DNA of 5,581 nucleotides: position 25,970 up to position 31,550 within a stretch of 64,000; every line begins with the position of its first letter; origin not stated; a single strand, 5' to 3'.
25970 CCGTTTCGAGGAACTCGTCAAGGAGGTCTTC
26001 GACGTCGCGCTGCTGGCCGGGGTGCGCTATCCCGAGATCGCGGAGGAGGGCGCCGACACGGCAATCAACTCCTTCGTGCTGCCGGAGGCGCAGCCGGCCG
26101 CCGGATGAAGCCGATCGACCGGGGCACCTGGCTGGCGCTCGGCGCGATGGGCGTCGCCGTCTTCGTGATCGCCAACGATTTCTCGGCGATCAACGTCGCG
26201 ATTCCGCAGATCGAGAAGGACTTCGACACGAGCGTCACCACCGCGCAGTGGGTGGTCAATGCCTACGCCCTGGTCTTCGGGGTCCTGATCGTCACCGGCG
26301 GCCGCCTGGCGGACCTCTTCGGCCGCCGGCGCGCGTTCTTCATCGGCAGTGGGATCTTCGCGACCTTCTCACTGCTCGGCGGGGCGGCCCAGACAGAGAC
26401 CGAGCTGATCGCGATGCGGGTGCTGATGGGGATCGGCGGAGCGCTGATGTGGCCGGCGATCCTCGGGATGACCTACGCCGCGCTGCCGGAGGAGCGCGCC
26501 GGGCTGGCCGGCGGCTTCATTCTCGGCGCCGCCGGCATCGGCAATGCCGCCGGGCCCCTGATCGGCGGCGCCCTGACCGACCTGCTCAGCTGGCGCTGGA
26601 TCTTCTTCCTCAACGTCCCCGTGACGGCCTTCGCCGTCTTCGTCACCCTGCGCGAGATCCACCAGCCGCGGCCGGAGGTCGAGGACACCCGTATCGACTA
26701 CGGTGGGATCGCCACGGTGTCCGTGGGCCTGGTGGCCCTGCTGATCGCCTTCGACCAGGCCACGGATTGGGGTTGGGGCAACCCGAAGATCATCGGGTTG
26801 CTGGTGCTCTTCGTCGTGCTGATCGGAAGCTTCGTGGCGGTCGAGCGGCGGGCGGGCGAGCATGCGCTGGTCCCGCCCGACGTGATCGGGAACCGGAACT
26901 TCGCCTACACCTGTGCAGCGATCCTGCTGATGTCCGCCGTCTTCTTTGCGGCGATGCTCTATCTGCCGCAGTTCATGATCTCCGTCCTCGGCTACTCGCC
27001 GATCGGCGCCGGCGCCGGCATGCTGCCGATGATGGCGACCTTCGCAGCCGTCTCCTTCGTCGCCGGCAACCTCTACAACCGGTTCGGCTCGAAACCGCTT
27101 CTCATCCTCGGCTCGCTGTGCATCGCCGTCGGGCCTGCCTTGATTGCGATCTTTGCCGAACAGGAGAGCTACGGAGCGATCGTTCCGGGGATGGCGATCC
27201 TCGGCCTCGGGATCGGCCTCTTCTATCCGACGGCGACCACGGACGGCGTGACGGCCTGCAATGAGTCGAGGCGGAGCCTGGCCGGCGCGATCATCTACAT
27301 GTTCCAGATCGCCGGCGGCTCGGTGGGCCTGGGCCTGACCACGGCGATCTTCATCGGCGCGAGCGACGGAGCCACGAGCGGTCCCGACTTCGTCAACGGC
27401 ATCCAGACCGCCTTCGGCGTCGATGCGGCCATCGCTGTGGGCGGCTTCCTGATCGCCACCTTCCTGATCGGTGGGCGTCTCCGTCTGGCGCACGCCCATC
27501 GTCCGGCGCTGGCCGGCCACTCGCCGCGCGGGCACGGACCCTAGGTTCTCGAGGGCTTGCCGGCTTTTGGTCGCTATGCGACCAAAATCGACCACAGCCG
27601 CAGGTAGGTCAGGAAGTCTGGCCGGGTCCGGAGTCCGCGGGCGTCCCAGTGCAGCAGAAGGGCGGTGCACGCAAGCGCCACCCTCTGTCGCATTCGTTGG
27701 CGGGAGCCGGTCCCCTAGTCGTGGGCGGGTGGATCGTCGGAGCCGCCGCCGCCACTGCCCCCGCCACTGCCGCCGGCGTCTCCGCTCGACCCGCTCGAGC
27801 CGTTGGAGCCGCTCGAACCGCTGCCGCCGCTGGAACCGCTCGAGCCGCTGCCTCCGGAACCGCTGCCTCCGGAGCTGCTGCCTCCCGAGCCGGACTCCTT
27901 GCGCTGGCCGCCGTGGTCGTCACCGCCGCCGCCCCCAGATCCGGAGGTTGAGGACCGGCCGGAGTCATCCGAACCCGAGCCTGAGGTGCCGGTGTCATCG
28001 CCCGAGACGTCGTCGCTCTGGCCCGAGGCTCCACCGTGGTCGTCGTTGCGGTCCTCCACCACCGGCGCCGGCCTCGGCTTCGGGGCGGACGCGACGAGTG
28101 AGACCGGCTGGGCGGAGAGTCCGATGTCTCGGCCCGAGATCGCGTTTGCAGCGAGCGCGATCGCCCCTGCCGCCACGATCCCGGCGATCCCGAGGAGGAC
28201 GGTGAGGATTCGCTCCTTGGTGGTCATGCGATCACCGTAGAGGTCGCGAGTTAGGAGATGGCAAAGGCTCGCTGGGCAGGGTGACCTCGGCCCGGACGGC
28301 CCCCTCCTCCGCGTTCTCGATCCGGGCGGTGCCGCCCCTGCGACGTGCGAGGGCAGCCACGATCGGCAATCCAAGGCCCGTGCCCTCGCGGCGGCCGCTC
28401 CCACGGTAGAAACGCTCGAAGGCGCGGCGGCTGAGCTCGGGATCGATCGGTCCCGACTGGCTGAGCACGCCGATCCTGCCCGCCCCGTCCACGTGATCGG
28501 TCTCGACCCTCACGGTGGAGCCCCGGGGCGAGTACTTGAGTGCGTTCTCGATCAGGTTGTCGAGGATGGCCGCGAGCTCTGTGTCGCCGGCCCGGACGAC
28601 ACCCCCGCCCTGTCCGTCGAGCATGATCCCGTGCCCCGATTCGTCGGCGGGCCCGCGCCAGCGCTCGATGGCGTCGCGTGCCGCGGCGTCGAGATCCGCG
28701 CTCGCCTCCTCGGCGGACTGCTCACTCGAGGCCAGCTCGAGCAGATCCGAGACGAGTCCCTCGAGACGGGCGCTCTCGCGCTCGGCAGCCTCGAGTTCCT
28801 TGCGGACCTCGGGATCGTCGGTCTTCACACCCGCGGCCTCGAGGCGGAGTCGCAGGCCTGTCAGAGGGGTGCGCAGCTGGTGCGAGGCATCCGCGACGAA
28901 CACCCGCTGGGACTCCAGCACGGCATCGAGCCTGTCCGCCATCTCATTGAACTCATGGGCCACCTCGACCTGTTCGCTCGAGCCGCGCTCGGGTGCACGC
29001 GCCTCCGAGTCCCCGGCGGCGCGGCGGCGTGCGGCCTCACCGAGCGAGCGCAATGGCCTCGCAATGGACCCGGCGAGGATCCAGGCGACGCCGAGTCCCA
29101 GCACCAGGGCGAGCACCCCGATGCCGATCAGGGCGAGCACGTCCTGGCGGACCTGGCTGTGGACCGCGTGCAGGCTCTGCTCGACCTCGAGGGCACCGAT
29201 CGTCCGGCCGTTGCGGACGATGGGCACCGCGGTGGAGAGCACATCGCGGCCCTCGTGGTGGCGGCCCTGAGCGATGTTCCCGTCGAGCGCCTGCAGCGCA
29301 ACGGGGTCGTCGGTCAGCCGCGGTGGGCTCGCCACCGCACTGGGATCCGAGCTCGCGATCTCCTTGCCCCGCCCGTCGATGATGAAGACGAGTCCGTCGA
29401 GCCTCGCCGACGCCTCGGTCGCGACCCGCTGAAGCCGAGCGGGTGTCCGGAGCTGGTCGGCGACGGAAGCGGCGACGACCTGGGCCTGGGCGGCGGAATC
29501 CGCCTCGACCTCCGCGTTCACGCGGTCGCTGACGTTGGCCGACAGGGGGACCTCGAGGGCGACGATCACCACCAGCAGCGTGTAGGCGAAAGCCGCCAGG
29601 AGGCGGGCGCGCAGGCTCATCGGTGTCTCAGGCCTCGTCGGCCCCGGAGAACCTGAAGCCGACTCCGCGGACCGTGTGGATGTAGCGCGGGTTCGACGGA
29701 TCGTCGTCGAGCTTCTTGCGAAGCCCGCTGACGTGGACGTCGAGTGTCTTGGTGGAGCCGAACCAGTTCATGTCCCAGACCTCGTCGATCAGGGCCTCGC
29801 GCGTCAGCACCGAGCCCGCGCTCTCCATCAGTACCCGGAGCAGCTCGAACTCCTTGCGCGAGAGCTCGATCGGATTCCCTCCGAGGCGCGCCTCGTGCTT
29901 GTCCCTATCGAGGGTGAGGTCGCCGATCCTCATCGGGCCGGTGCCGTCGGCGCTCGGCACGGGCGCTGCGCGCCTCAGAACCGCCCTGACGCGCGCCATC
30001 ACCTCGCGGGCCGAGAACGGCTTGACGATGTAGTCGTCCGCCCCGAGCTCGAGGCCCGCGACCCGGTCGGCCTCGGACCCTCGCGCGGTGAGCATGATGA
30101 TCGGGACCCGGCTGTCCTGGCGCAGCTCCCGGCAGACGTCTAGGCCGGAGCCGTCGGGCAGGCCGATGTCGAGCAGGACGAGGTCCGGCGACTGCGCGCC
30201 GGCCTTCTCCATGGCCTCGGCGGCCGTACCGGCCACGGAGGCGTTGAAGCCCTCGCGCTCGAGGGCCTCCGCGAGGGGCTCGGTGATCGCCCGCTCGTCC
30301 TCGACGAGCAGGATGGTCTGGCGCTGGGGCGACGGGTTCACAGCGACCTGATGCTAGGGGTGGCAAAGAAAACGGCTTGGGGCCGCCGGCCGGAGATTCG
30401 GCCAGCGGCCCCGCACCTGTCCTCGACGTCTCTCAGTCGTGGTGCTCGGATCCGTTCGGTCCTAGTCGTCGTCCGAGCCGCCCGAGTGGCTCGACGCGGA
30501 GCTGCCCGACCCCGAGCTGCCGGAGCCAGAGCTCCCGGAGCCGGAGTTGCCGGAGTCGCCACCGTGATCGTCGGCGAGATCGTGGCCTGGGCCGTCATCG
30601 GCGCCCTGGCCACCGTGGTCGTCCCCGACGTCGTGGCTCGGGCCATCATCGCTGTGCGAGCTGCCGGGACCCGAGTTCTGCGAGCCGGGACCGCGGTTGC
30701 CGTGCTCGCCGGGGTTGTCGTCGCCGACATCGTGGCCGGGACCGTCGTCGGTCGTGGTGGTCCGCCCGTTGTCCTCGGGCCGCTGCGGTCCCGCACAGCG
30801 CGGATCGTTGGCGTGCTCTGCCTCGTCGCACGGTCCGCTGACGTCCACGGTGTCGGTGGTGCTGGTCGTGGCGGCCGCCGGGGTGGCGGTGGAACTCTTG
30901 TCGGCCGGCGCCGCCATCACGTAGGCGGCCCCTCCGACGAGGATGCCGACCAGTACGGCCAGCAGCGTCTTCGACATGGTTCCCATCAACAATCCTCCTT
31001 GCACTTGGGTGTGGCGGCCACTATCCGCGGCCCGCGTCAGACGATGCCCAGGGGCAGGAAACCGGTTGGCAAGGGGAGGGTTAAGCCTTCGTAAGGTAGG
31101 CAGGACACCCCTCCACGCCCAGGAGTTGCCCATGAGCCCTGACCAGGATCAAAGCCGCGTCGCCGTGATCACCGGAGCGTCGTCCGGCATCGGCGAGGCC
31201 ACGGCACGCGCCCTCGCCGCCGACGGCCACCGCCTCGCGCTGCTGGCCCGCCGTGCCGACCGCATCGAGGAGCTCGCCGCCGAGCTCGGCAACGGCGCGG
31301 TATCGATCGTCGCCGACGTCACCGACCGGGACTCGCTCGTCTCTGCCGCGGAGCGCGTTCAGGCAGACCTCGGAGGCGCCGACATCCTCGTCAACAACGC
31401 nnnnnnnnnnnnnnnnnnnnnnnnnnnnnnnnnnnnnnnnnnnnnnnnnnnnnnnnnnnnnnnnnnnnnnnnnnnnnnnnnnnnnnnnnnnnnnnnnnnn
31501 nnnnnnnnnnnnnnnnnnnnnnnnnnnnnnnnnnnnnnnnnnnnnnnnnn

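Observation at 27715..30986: Two paralogue-like signal-anchored Asp/His/Gly/Ser low-complexity proteins bracket a two-component system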

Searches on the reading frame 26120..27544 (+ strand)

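Call 40: search_protein_families(library=pfam, proteins=[window:26120-27544:+], max_evalue=0.01)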
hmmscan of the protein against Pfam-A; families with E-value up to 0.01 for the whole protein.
window:26120-27544:+ (474 aa): 4 families
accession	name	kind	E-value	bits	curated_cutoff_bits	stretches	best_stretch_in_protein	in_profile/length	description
PF07690.21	MFS_1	-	3.4e-54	184.5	33.4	1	12-403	3-346/347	Major Facilitator Superfamily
PF06609.19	TRI12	-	4.7e-11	42.3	23.2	1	21-293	60-344/599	Fungal trichothecene efflux pump (TRI12)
PF00083.30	Sugar_tr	-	1.2e-06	28.2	22.3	2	35-106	41-115/452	Sugar (and other) transporter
PF05977.19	MFS_3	-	1e-05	24.7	27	1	26-179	31-188/524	Transmembrane secretion effector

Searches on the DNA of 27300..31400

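Call 75: search_rna_families(source=window, start=27300, end=31400, threshold=evalue, max_evalue=0.1)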
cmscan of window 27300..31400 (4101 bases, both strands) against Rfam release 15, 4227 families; matches with E-value up to 0.1: 0.
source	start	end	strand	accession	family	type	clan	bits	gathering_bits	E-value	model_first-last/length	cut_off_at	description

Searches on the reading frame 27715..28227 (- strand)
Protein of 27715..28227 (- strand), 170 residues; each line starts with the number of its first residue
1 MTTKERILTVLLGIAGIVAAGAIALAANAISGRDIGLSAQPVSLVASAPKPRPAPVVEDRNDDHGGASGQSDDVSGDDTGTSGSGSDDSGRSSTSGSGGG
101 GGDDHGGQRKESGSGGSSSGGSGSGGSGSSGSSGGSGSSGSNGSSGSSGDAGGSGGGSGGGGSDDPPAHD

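Call 4: search_protein_families(library=pfam, proteins=[window:27715-28227:-], max_evalue=1)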
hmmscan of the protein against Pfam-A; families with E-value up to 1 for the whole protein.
window:27715-28227:- (170 aa): 0 families

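Call 5: search_protein_families(library=ncbifam, proteins=[window:27715-28227:-], max_evalue=1)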
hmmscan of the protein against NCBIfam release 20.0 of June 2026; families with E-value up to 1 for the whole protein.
window:27715-28227:- (170 aa): 1 family
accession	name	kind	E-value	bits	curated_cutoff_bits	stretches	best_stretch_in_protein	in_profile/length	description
NF002335.0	PRK01294.1-3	equivalog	0.0058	16.1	637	1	10-76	12-73/344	lipase secretion chaperone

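Call 13: find_homologous_proteins(query=window:27715-28227:-, max_evalue=0.001)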
Query window:27715-28227:- (170 aa): 36 proteins with E <= 0.001 among 8000 candidates.
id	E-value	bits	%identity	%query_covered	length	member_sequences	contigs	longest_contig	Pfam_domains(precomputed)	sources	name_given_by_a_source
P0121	1.4e-31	128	85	39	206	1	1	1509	-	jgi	jgi:hypothetical protein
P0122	2.3e-28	117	83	45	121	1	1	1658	-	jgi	-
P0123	1.5e-26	111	55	74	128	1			-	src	-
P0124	1.1e-22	99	70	39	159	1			-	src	-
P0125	3.0e-22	97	84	26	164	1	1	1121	-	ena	-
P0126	2.9e-21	94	78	32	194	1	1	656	PF02518.32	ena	-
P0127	5.3e-20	90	54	62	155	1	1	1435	-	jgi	jgi:hypothetical protein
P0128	1.5e-19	89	51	64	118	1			-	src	-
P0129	9.7e-18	83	62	54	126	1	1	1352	-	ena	-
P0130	4.3e-17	81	45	98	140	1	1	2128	-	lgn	-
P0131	2.9e-13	68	48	48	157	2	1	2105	-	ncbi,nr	ncbi:MAG: hypothetical protein M3M99_06535 [Actinomycetota bacterium]|nr:hypothetical protein [Actin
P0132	6.0e-10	57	60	26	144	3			-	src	-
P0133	1.9e-8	53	-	-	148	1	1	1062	-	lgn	-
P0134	2.0e-8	52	29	73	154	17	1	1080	-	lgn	-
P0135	2.2e-8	52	-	-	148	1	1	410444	-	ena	-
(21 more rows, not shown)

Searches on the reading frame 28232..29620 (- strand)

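Call 4: search_protein_families(library=pfam, proteins=[window:28232-29620:-], max_evalue=1)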
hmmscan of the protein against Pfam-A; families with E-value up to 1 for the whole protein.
window:28232-29620:- (462 aa): 9 families
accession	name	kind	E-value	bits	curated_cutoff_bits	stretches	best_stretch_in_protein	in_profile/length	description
PF00512.31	HisKA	-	1.4e-16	60.7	26.9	1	238-301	2-65/66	His Kinase A (phospho-acceptor) domain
PF02518.31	HATPase_c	-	4e-16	59.9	26.4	1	348-451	5-110/111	Histidine kinase-, DNA gyrase B-, and HSP90-like ATPase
PF00672.30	HAMP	-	2.9e-10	40.8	25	1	182-232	2-52/53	HAMP domain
PF17203.10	sCache_3_2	-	0.00018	22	28.4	1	40-159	18-137/140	Single cache domain 3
PF18719.7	ArlS_N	-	0.013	16.1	27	1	73-155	58-136/140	ArlS sensor domain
PF12282.15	GAF_PdtaS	-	0.013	15.8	23.7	1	110-158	83-136/145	Histidine kinase PdtaS, GAF domain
PF02743.24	dCache_1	-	0.049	13.6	45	1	53-144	57-146/240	Cache domain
PF13185.12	GAF_2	-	0.05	14.3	28.6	1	118-152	83-115/136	GAF domain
PF08377.15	MAP2_projctn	-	0.1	11.1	27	1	204-315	558-669/1134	MAP2/Tau projection domain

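Call 5: search_protein_families(library=ncbifam, proteins=[window:28232-29620:-], max_evalue=1)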
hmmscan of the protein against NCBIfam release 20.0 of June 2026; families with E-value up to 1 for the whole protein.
window:28232-29620:- (462 aa): 78 families (the best 25 are shown)
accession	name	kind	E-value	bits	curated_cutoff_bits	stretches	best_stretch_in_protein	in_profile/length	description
TIGR01386.1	cztS_silS_copS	subfamily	1.2e-49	169.6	292.55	1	1-448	2-456/457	heavy metal sensor histidine kinase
NF012163.2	BaeS_SmeS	equivalog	1.5e-40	139.5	500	1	132-449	130-457/457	sensor histidine kinase efflux regulator BaeS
NF008312.0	PRK11100.1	equivalog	2.3e-39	135.6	356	1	124-450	144-474/477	two-component system sensor histidine kinase CreC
NF033092.0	HK_WalK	equivalog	5.8e-39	134.1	725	2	236-449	370-593/594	cell wall metabolism sensor histidine kinase WalK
NF007007.0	PRK09470.1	equivalog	8.1e-36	123.9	486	1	174-449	180-458/463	envelope stress sensor histidine kinase CpxA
NF040691.1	MtrAB_MtrB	equivalog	6.7e-34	117.8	450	1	159-452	187-494/507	MtrAB system histidine kinase MtrB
NF007664.1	PRK10337.1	equivalog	6.4e-33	114.1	475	1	173-447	165-441/442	quorum sensing histidine kinase QseC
NF008025.0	PRK10755.1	equivalog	1.4e-32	112.8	314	1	147-450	52-356/362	two-component system sensor histidine kinase PmrB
TIGR02966.1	phoR_proteo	equivalog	7.5e-32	110.6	334.2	1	231-435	107-320/333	phosphate regulon sensor histidine kinase PhoR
NF007004.0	PRK09467.1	equivalog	8.6e-32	110.5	415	1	159-451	153-437/440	two-component system sensor histidine kinase EnvZ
NF007837.0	PRK10549.1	equivalog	2.1e-31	109.1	603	1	167-451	169-459/466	envelope stress sensor histidine kinase BaeS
NF046044.1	PnpS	equivalog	1.1e-30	106.9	400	1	238-442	170-383/390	two-component system histidine kinase PnpS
NF007898.0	PRK10604.1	equivalog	4.4e-30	105.2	478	1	164-450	139-423/433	two-component system sensor histidine kinase RstB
NF041735.1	hist_kin_RppB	equivalog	7.7e-28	97.5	400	1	238-437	216-426/438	two-component system sensor histidine kinase RppB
NF045900.1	HisKinCpxALeg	equivalog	1.4e-27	96.6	800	1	167-449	158-450/451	two-component system sensor histidine kinase CpxA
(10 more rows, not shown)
